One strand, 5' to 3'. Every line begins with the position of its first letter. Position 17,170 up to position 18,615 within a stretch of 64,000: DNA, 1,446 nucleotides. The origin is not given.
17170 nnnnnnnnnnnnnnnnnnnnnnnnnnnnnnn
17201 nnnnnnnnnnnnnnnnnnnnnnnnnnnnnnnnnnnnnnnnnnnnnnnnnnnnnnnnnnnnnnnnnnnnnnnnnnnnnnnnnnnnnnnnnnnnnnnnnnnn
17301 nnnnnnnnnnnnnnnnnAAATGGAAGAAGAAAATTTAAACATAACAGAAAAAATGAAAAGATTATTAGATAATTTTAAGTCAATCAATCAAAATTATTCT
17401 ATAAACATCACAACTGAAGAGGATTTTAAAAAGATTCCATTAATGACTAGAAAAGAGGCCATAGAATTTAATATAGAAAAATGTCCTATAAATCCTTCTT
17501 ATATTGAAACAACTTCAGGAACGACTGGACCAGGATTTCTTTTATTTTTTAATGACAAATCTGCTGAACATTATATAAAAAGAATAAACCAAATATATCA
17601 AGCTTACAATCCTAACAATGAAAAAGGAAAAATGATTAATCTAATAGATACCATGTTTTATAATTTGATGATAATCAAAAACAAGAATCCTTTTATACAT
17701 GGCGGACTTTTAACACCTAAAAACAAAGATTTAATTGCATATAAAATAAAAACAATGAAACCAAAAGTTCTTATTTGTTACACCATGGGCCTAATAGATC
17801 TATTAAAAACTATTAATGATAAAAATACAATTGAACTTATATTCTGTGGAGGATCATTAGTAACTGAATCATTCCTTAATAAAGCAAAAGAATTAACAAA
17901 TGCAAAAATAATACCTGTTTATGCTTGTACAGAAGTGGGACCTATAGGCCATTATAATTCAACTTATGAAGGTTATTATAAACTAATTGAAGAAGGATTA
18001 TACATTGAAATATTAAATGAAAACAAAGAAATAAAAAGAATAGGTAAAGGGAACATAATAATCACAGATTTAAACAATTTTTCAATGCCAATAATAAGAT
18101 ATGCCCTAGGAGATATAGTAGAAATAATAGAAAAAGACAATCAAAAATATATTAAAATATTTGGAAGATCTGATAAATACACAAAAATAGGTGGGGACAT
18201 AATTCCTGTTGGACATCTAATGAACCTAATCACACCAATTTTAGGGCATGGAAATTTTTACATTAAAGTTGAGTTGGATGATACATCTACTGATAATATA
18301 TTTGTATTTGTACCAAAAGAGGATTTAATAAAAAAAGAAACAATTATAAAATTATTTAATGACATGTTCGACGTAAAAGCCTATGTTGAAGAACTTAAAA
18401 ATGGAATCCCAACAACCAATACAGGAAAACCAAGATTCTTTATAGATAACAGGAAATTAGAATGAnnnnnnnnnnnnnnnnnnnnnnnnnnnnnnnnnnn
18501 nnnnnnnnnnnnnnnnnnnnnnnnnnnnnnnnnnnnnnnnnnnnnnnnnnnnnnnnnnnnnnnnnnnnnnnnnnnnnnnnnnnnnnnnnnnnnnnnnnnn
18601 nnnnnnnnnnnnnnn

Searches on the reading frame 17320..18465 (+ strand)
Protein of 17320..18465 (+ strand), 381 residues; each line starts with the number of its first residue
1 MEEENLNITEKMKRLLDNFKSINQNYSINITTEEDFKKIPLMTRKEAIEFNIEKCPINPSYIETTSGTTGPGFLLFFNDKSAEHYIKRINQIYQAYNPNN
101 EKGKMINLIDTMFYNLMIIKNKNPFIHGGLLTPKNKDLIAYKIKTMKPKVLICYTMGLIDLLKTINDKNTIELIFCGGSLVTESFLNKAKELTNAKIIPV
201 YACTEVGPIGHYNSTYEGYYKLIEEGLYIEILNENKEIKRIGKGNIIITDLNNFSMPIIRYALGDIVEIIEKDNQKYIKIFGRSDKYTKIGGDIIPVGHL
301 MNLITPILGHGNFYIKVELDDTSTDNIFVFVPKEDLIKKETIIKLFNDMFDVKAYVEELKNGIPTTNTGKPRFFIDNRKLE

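Call 69: search_protein_families(library=pfam, proteins=[window:17320-18465:+], max_evalue=0.001)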
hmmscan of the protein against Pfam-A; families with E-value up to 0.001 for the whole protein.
window:17320-18465:+ (381 aa): 1 family
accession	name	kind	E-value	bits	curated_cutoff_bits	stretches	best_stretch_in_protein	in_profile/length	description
PF00501.34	AMP-binding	-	2e-05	24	29.9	1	54-248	159-374/384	AMP-binding enzyme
